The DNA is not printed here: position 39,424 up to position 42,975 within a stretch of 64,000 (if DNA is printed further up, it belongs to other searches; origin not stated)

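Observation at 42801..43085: Uncharacterised 94-aa Trp/Arg-rich ORF in the slot upstream of dnaE2, translationally coupled to it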

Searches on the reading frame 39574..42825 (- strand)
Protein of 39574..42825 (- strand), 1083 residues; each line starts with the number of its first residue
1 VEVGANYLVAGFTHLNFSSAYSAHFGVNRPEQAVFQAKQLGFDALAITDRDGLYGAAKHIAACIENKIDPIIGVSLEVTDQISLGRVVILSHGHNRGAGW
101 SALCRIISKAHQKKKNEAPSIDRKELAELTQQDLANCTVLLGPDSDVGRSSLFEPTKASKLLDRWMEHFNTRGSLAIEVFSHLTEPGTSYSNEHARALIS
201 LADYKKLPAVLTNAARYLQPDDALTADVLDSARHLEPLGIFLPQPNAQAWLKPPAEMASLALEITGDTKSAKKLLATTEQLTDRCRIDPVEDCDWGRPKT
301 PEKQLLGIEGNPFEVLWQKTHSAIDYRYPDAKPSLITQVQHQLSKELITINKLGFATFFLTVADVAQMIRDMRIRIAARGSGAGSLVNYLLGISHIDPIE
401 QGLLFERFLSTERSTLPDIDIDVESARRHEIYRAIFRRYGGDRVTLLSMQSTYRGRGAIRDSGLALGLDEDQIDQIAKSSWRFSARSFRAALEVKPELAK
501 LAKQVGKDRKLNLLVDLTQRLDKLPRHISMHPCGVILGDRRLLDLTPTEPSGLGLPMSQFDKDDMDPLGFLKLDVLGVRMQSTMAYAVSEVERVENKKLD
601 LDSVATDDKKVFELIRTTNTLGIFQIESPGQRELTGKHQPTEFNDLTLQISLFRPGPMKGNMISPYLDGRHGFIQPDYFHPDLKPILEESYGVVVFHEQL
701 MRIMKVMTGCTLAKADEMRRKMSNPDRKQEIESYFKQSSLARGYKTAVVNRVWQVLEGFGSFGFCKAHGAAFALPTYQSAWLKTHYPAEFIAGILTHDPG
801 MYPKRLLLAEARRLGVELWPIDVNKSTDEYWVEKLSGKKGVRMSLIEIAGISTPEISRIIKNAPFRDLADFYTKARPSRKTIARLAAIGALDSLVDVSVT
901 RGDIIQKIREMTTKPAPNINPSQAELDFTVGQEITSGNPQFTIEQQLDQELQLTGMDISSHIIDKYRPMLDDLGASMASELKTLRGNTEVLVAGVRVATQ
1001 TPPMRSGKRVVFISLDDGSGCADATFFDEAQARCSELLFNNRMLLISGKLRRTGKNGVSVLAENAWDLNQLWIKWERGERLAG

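Call 3: search_protein_families(library=pfam, proteins=[window:39574-42825:-], max_evalue=0.1)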
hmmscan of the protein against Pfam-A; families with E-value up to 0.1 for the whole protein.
window:39574-42825:- (1083 aa): 5 families
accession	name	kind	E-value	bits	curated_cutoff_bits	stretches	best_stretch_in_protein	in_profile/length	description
PF07733.18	DNA_pol3_alpha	-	1.9e-69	234.6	23.9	1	315-577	2-260/260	Bacterial DNA polymerase III alpha NTPase domain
PF17657.6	DNA_pol3_finger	-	6.8e-46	156.1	22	1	582-734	3-154/166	Bacterial DNA polymerase III alpha subunit finger domain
PF02811.25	PHP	-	1.2e-18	68.4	26.4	1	14-179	1-161/164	PHP domain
PF14579.12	HHH_6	-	7.8e-13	48.9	25.6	1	815-894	1-83/90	Helix-hairpin-helix motif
PF01336.31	tRNA_anti-codon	-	1.9e-09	37.8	27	1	992-1064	3-71/75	OB-fold nucleic acid binding domain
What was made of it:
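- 39574..42801 (-): dnaE2, a DnaE2B-type error-prone C-family polymerase (1075 aa from the GTG at 42801). Domains are PHP, DNA_pol3_alpha, finger, HHH_6 and OB (call 3).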

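Call 4: search_protein_families(library=ncbifam, proteins=[window:39574-42825:-], max_evalue=0.1)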
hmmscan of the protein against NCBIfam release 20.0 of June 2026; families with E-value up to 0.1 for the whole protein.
window:39574-42825:- (1083 aa): 16 families
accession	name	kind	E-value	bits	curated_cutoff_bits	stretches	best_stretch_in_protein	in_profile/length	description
NF004225.0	PRK05672.1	subfamily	4.6e-194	647.4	939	1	11-1071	5-1035/1047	error-prone DNA polymerase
NF004226.0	PRK05673.1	equivalog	7.5e-191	636.7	1002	1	11-1070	5-1064/1146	DNA polymerase III subunit alpha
TIGR00594.1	polc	superfamily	1e-161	540.3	434.35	1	12-1027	1-1022/1022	DNA polymerase III subunit alpha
NF005298.0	PRK06826.1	equivalog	1.9e-159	532.6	1260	1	11-1073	4-1082/1151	DNA polymerase III subunit alpha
NF005377.0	PRK06920.1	equivalog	1.8e-132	443.3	1806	1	12-1053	3-1009/1108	DNA polymerase III subunit alpha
NF005516.0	PRK07135.1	equivalog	8.6e-115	385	1084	2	336-1039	250-949/974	DNA polymerase III DnaE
NF005617.0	PRK07374.1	equivalog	1.1e-111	374.6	1653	1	12-1055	3-1068/1170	DNA polymerase III subunit alpha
NF005582.0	PRK07279.1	equivalog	8e-111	371.7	1279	2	337-1057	258-954/1033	DNA polymerase III subunit alpha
NF004550.0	PRK05898.1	equivalog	3.8e-96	323.3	1182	1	338-962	253-869/971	DNA polymerase III subunit alpha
NF007079.0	PRK09532.1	equivalog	4.1e-72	243.6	1525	1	12-757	3-769/876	DNA polymerase III subunit alpha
NF001688.0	PRK00448.1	equivalog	7.7e-20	70.1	873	2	99-400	626-914/1445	PolC-type DNA polymerase III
TIGR01405.1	polC_Gram_pos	equivalog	6.1e-19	67.3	1043.45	3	99-399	392-678/1211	DNA polymerase III subunit alpha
NF005616.0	PRK07373.1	equivalog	8e-19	67.5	646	1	761-1070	35-362/449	DNA polymerase III subunit alpha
NF041577.1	nside_bi_sphtase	equivalog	0.0078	15.4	400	1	26-79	15-68/276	3',5'-nucleoside bisphosphate phosphatase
NF008168.0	PRK10917.2-2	equivalog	0.063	11.5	718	1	978-1056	152-229/795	ATP-dependent DNA helicase RecG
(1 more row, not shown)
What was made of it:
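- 39574..42801 (-): The best NCBIfam model is 'error-prone DNA polymerase' (call 4).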

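Call 29: search_dna_similar(query=window:39574-42825:-, collection=plasmids, mode=protein, max_rows=30)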
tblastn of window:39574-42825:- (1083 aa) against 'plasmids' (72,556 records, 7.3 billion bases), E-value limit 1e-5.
Records with a match: 2333; places in all: 2484; records where one place covers at least 80% of the query: 1129.
Best place of each record, by identity: <60% 2333.
By first word of the organism name: Klebsiella 347; Escherichia 230; Burkholderia 154; Rhizobium 151; Acinetobacter 150; Streptomyces 149; Ralstonia 136; Agrobacterium 130; Enterobacter 93; Bacillus 67; and 168 more.
By predicted mobility (MOB-suite, as given by PLSDB): non-mobilizable 1537; conjugative 453; mobilizable 343.
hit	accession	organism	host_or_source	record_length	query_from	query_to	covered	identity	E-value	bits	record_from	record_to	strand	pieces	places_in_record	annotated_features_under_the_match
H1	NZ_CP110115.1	Arthrobacter sp. YA7-1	Solanum lycopersicum,Tomato (Solanum ...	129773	12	1071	98%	54.3%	0e+0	1080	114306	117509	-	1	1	dnaE: DNA polymerase III subunit alpha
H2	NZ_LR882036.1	Agreia sp. COWG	acid mine drainage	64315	12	1075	98%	53.1%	0e+0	1087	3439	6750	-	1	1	dnaE: DNA polymerase III subunit alpha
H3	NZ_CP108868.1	Streptomyces sp. NBC_00829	-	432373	9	1071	98%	42.4%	0e+0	770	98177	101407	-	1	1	DNA polymerase III subunit alpha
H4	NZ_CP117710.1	Streptomyces sp. MMBL 11-1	marine sponge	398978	12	1071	98%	42.5%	0e+0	773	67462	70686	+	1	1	dnaE: DNA polymerase III subunit alpha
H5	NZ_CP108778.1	Embleya sp. NBC_00896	-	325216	9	1071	98%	42.4%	0e+0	770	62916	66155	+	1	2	dnaE: DNA polymerase III subunit alpha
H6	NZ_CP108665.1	Streptomyces globisporus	-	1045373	12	1071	98%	42.3%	0e+0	770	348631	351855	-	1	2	record has no annotation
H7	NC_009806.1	Kineococcus radiotolerans SRS30216 = ATCC BAA-149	-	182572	12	1062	96%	42.7%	2e-127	863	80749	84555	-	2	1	PHP domain-containing protein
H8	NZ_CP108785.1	Embleya sp. NBC_00888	-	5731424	4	1071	99%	41.8%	0e+0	768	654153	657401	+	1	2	none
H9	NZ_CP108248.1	Kitasatospora sp. NBC_00070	-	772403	12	1078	99%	41.3%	0e+0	731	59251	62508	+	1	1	dnaE: DNA polymerase III subunit alpha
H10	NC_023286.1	Streptomyces sp. F12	-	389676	11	1071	98%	41.4%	0e+0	738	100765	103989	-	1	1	dnaE: DNA polymerase III subunit alpha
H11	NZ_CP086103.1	Streptomyces anulatus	Peperomia dindygulensis Miq.,cell ...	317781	13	1071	98%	41.5%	0e+0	723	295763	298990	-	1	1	dnaE: DNA polymerase III subunit alpha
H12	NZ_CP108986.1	Streptomyces sp. NBC_00724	-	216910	8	1071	98%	41.3%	0e+0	760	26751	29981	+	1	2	dnaE: DNA polymerase III subunit alpha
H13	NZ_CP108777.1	Embleya sp. NBC_00896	-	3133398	4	1071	99%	41.1%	0e+0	741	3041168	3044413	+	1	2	none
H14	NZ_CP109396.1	Streptomyces sp. NBC_01527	-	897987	9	1071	98%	41.1%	0e+0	751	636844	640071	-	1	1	DNA polymerase III subunit alpha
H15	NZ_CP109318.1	Streptomyces anulatus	-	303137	13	1071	98%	41.2%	0e+0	738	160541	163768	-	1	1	dnaE: DNA polymerase III subunit alpha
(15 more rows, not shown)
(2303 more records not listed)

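Call 30: get_annotated_region(hit=H1, flank=5000)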
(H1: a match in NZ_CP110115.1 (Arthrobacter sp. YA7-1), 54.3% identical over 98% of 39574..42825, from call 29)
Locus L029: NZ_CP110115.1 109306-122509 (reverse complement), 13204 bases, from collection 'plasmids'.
description: Arthrobacter sp. YA7-1 plasmid pYA7-1a, complete sequence
organism: Arthrobacter sp. YA7-1 (NCBI taxid 2987701)
taxonomy: Bacteria; Actinomycetota; Actinomycetes; Micrococcales; Micrococcaceae; Arthrobacter; Arthrobacter sp. YA7-1
host: -; source: Solanum lycopersicum,Tomato (Solanum lycopersicum) cultivar KnowYou301 rhizosphere; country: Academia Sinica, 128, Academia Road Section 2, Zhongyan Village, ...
typing (MOB-suite, as given by PLSDB): conjugative; replicon rep_cluster_1547; relaxase MOBP; mating-pair formation MPF_T
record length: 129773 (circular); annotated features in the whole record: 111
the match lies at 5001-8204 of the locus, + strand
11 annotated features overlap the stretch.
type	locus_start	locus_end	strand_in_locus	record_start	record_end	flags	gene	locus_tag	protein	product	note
CDS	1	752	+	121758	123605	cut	-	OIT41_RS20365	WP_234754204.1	helix-turn-helix domain-containing protein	-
CDS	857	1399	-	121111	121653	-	-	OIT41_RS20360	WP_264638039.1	hypothetical protein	-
CDS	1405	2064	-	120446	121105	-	-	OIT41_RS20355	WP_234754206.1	ParA family protein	-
CDS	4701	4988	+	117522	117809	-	-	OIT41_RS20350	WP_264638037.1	DUF6504 family protein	-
CDS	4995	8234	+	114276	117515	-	dnaE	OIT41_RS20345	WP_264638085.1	DNA polymerase III subunit alpha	GO:0006260 - DNA replication [Evidence IEA]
CDS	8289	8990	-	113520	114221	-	-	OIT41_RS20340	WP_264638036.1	SOS response-associated peptidase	GO:0018142 - protein-DNA covalent cross-linking [Evidence IEA]; GO:0009432 - SOS response [Evidence IEA]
CDS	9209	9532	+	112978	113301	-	-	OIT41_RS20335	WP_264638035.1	hypothetical protein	-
CDS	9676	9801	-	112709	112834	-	-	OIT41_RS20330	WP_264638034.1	hypothetical protein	-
CDS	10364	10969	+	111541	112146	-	-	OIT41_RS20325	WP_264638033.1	DNA-binding protein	-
CDS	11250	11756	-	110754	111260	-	-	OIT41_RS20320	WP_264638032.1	TspO/MBR family protein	-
CDS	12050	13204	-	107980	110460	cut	-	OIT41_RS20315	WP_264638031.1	EAL domain-containing protein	-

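Call 31: get_annotated_region(hit=H2, flank=4000)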
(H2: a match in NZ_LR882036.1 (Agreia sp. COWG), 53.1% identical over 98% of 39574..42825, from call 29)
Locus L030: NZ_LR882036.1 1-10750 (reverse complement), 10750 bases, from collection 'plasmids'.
description: Agreia sp. COWG isolate Agreia sp. COWG plasmid pCOWG, complete sequence
organism: Agreia sp. COWG (NCBI taxid 2773266)
taxonomy: Bacteria; Actinomycetota; Actinomycetes; Micrococcales; Microbacteriaceae; Agreia; Agreia sp. COWG
host: -; source: acid mine drainage; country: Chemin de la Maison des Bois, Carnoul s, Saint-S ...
typing (MOB-suite, as given by PLSDB): non-mobilizable
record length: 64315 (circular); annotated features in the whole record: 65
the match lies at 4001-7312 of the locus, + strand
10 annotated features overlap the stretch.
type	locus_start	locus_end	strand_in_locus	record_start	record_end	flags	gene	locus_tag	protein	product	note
CDS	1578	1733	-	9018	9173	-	-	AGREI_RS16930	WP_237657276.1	hypothetical protein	-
CDS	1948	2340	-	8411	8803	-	-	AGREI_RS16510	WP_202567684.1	hypothetical protein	-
CDS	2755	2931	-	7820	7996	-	-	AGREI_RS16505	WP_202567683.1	hypothetical protein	-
CDS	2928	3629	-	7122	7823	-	-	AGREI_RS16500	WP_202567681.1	SOS response-associated peptidase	GO:0018142 - protein-DNA covalent cross-linking [Evidence IEA]; GO:0009432 - SOS response [Evidence IEA]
CDS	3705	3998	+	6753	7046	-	-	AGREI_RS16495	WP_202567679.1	DUF6504 family protein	-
CDS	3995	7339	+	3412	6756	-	dnaE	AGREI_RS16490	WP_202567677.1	DNA polymerase III subunit alpha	GO:0006260 - DNA replication [Evidence IEA]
CDS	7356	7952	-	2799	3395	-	-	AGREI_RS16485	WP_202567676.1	hypothetical protein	-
CDS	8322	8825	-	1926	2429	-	-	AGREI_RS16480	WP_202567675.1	hypothetical protein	-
CDS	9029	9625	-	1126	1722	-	-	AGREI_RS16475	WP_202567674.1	recombinase family protein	GO:0006310 - DNA recombination [Evidence IEA]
CDS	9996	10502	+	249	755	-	-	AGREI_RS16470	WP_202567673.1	universal stress protein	-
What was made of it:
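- The same holds on the Arthrobacter and Agreia plasmids (calls 30, 31).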

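Call 32: get_annotated_region(hit=H3, flank=5000)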
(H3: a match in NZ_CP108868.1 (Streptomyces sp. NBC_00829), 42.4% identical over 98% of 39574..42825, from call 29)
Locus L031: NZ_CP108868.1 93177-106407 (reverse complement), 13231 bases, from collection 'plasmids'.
description: Streptomyces sp. NBC_00829 plasmid unnamed1, complete sequence
organism: Streptomyces sp. NBC_00829 (NCBI taxid 2903679)
taxonomy: Bacteria; Actinomycetota; Actinomycetes; Kitasatosporales; Streptomycetaceae; Streptomyces; Streptomyces sp. NBC 00829
host: -; source: -; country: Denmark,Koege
typing (MOB-suite, as given by PLSDB): mobilizable; relaxase MOBP
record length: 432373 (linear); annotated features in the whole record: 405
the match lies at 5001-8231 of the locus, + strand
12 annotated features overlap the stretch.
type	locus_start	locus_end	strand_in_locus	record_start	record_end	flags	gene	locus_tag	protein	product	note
CDS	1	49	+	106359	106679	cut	-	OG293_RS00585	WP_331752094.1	hypothetical protein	-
CDS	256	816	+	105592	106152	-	-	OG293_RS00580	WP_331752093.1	Uma2 family endonuclease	-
CDS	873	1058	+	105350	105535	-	-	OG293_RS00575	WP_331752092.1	hypothetical protein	-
CDS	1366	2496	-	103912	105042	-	-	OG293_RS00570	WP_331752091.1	NAD(P)/FAD-dependent oxidoreductase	-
CDS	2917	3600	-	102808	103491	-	-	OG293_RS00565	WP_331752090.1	hypothetical protein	-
CDS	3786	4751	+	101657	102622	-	-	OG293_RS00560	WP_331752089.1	Ku protein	GO:0006303 - double-strand break repair via nonhomologous end joining [Evidence IEA]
CDS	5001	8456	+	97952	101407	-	-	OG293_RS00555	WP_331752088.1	DNA polymerase III subunit alpha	GO:0006260 - DNA replication [Evidence IEA]; GO:0006261 - DNA-templated DNA replication [Evidence IEA]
CDS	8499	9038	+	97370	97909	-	-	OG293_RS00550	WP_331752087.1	hypothetical protein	-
CDS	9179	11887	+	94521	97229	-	-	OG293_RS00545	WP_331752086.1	DNRLRE domain-containing protein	-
CDS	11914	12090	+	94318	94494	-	-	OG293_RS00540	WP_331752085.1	hypothetical protein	-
CDS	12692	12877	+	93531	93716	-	-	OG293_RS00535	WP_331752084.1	hypothetical protein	-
CDS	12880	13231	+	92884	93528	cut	-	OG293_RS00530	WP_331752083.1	sigma-70 family RNA polymerase sigma factor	GO:0006352 - DNA-templated transcription initiation [Evidence IEA]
